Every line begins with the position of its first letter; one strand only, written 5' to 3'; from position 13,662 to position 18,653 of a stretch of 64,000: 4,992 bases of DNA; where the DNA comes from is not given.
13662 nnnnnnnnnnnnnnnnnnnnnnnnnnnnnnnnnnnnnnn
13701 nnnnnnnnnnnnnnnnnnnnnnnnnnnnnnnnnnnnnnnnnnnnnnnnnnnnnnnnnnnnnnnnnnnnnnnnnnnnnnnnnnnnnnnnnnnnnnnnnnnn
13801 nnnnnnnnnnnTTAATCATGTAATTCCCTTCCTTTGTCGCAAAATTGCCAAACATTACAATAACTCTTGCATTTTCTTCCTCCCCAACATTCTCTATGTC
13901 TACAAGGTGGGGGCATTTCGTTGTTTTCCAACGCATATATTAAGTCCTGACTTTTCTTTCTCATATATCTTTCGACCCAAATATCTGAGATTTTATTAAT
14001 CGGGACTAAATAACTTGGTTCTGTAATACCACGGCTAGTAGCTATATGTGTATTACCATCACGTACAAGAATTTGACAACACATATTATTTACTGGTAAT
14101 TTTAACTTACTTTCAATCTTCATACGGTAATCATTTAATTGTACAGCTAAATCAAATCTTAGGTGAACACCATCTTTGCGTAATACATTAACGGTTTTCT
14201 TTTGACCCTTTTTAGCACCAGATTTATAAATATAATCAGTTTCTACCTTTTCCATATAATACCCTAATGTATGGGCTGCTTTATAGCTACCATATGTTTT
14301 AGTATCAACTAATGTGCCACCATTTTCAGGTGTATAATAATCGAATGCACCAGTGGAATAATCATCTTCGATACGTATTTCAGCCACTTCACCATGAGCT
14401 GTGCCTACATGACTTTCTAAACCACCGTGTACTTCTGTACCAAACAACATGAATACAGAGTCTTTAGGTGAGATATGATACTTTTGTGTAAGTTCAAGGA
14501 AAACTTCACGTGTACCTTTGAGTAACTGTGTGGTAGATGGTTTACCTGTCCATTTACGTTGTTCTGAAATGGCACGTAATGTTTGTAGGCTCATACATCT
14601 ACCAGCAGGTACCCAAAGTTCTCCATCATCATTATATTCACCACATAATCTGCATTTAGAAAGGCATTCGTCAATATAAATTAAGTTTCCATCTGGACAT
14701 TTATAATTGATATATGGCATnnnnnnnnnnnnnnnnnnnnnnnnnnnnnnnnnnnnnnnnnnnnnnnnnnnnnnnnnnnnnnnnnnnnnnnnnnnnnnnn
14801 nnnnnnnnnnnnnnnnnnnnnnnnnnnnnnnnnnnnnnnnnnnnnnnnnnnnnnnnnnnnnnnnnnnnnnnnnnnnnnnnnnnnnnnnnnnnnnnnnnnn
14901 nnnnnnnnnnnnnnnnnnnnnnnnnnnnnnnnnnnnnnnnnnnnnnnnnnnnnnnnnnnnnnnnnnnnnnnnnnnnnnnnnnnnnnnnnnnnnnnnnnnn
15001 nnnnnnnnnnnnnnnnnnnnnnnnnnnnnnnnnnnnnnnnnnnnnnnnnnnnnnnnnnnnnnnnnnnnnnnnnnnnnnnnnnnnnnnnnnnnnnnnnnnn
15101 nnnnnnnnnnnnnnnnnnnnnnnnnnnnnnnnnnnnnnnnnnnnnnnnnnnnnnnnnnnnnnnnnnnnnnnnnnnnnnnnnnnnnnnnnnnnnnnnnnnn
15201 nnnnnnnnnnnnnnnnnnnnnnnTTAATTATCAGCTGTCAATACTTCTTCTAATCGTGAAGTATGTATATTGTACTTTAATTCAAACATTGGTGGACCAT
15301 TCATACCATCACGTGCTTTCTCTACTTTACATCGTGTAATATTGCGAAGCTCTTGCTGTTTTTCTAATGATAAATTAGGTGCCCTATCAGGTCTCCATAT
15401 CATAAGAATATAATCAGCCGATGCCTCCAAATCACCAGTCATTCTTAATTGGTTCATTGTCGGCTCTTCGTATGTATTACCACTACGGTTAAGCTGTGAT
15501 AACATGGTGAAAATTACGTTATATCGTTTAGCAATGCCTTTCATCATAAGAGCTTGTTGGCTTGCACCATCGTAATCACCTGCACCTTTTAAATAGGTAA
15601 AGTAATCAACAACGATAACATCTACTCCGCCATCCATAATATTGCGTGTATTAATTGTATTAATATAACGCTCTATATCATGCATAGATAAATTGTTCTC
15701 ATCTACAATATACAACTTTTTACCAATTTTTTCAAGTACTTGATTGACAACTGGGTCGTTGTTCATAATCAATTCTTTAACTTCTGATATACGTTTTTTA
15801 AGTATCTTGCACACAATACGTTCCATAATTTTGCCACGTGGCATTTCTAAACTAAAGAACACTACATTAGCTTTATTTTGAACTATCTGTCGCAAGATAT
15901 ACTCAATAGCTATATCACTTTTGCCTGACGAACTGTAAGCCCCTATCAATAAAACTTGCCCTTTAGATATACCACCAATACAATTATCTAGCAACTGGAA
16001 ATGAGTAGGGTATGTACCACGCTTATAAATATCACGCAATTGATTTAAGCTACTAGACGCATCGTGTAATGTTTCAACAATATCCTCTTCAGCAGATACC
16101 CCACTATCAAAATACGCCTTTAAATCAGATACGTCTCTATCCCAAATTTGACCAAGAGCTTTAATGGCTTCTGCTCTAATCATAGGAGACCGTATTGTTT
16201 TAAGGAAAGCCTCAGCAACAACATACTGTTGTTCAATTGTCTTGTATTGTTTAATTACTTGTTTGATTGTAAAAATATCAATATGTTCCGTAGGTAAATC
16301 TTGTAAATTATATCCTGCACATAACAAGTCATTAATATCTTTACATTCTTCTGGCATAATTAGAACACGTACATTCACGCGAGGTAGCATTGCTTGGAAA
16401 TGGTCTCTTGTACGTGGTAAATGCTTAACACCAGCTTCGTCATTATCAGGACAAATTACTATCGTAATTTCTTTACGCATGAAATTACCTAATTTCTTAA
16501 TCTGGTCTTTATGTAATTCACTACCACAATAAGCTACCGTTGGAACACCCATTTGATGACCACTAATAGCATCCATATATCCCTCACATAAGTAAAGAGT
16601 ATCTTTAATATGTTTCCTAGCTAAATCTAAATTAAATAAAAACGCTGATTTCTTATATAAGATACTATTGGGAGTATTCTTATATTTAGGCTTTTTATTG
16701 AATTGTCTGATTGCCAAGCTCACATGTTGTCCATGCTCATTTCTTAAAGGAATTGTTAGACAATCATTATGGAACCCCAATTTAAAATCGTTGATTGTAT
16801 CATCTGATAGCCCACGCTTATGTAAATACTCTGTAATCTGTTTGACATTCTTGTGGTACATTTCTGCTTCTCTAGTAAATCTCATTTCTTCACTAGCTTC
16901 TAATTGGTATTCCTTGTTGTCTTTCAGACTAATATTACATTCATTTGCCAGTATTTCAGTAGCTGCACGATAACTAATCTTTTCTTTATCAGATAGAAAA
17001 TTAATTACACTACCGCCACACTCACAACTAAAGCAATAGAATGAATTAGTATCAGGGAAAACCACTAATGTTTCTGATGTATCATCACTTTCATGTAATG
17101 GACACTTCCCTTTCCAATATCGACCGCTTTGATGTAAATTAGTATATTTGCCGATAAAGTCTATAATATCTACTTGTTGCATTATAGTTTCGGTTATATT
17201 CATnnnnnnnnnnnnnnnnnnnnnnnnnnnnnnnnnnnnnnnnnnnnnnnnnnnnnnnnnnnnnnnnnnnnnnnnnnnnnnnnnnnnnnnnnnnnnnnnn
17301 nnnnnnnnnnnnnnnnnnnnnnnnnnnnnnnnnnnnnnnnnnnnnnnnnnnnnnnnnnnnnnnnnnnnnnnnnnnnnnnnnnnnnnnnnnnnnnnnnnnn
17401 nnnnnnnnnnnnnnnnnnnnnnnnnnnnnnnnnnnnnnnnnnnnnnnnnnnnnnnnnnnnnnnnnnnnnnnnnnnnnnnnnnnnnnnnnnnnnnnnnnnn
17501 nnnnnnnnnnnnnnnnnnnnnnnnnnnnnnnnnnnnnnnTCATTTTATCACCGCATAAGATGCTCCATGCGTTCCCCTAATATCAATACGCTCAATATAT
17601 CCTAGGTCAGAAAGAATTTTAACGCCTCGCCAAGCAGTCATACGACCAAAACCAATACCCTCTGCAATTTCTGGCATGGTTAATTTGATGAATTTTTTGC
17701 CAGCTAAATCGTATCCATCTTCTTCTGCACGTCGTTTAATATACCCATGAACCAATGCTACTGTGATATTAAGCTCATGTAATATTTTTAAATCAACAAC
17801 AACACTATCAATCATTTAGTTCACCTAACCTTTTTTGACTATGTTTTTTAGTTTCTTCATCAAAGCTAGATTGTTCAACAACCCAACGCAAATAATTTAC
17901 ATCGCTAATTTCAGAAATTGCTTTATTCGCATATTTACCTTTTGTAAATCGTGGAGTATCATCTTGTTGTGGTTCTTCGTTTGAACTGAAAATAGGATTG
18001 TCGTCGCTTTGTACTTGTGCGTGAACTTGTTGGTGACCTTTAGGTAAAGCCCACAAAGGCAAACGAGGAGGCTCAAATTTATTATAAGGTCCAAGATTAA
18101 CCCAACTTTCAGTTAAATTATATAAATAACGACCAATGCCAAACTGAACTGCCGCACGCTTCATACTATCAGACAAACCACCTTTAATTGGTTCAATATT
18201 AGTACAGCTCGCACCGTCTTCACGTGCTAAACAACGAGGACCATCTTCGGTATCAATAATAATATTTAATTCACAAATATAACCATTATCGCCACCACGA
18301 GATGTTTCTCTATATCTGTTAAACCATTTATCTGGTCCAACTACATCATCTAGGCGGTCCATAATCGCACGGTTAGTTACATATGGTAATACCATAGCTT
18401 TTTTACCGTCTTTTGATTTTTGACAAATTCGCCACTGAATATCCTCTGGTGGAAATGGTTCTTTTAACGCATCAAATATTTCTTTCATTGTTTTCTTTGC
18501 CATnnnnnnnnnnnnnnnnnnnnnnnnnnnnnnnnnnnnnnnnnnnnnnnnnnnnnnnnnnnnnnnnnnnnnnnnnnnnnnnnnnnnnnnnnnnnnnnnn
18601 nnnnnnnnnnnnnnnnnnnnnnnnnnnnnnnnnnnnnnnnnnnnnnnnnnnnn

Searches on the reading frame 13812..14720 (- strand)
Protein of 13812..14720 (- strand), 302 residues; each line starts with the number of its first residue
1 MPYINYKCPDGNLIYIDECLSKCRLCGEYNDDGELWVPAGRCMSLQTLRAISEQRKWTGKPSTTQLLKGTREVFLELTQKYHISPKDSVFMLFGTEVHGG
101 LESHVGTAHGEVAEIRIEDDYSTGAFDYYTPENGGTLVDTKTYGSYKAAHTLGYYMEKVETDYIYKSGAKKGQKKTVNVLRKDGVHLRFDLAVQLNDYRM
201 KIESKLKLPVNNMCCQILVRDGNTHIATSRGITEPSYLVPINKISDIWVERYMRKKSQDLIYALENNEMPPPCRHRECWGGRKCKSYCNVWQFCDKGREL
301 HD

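Call 26: search_protein_families(library=phrogs, proteins=[window:13812-14720:-], max_evalue=0.001)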
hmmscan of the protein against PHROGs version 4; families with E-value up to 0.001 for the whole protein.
window:13812-14720:- (302 aa): 1 family
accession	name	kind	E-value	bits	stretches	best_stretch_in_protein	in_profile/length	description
phrog_2139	-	DNA, RNA and nucleotide metabolism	2.3e-18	67.4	2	115-281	123-257/330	exonuclease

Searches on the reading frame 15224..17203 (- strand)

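Call 26: search_protein_families(library=phrogs, proteins=[window:15224-17203:-], max_evalue=0.001)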
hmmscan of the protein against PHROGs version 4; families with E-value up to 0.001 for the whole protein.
window:15224-17203:- (659 aa): 16 families
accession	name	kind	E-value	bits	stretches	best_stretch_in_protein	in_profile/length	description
phrog_239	-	DNA, RNA and nucleotide metabolism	4.7e-73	248.4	1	6-654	13-599/801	DNA primase/helicase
phrog_6444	-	DNA, RNA and nucleotide metabolism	6.4e-60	204.5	2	149-296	204-353/577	DNA primase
phrog_19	-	DNA, RNA and nucleotide metabolism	1.5e-53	183.6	1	329-654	265-581/621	DnaB-like replicative helicase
phrog_47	-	DNA, RNA and nucleotide metabolism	8.6e-47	161.2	1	4-298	24-324/947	DNA primase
phrog_243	-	DNA, RNA and nucleotide metabolism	1.1e-25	91.2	1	398-653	18-267/273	DnaB-like replicative helicase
phrog_22657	-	unknown function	8.9e-20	71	2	4-170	9-194/1185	-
phrog_849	-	DNA, RNA and nucleotide metabolism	2.3e-16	60.8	1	101-269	126-311/435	DNA primase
phrog_18097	-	DNA, RNA and nucleotide metabolism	8.2e-12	46.1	1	5-107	8-109/199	DNA primase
phrog_11530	-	unknown function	6e-11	43.5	1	495-636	4-142/184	-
phrog_5482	-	unknown function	1.1e-10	41.8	1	382-633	11-278/341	-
phrog_510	-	DNA, RNA and nucleotide metabolism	1.1e-09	38.6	1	19-295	31-346/667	DNA primase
phrog_11992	-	unknown function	1.5e-09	39.3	1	2-122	2-115/177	-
phrog_360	-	DNA, RNA and nucleotide metabolism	2.8e-09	38.2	1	25-88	24-86/133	DNA primase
phrog_26824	-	unknown function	7.2e-06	25.4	1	31-102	27-100/868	-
phrog_37407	-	DNA, RNA and nucleotide metabolism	3e-05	24.3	1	382-574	13-212/368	DnaB-like replicative helicase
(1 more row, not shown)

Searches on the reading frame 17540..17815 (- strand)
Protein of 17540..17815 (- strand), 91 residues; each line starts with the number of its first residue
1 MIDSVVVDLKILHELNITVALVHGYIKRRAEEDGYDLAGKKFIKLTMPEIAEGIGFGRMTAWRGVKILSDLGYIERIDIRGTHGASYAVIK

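Call 68: search_protein_families(library=pfam, alignment_id=A3, max_evalue=0.01)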
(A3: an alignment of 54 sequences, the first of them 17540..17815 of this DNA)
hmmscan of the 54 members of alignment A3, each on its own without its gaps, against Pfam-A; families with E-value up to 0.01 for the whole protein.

A. member 1, window:17540-17815:- (91 aa): 2 families
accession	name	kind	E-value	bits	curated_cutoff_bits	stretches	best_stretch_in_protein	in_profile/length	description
PF08279.18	HTH_11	-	0.00061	20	25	0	45-84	16-51/55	HTH domain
PF13412.12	HTH_24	-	0.0027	17.7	21.9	0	45-75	18-48/48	Winged helix-turn-helix DNA-binding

B. families by the number of members that match (of 54 scanned): 12 families
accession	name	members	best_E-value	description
PF00436.31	SSB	1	3.2e-17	Single-strand binding protein family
PF00692.24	dUTPase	1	4.4e-16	dUTPase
PF01510.30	Amidase_2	1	1.6e-06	N-acetylmuramoyl-L-alanine amidase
PF08279.18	HTH_11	1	0.00061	HTH domain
PF05784.16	Herpes_UL82_83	1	0.0014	Betaherpesvirus UL82/83 protein N terminus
PF04065.20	Not3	1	0.0024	Not1 N-terminal domain, CCR4-Not complex component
PF13412.12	HTH_24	1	0.0027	Winged helix-turn-helix DNA-binding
PF04977.20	DivIC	1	0.0033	Septum formation initiator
PF22769.1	DCD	1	0.0047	dCTP deaminase-like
PF22657.2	SSB_1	1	0.0049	Another single-strand binding protein family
PF00804.31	Syntaxin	1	0.0066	Syntaxin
PF17480.7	AlphaC_N2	1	0.009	AlphaC N-terminal domain 2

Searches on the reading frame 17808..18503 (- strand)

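Call 26: search_protein_families(library=phrogs, proteins=[window:17808-18503:-], max_evalue=0.001)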
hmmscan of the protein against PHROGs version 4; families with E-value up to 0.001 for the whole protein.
window:17808-18503:- (231 aa): 4 families
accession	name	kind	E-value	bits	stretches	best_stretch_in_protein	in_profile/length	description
phrog_1097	-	DNA, RNA and nucleotide metabolism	2.9e-51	175.7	1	9-204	3-197/251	Erf-like ssDNA annealing protein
phrog_20575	-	unknown function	1.1e-19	71.2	1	11-87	4-81/91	-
phrog_14970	-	unknown function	9.6e-13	49.9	1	20-143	12-127/230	-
phrog_30552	-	DNA, RNA and nucleotide metabolism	8e-05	23.4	0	5-60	2-55/191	Erf-like ssDNA annealing protein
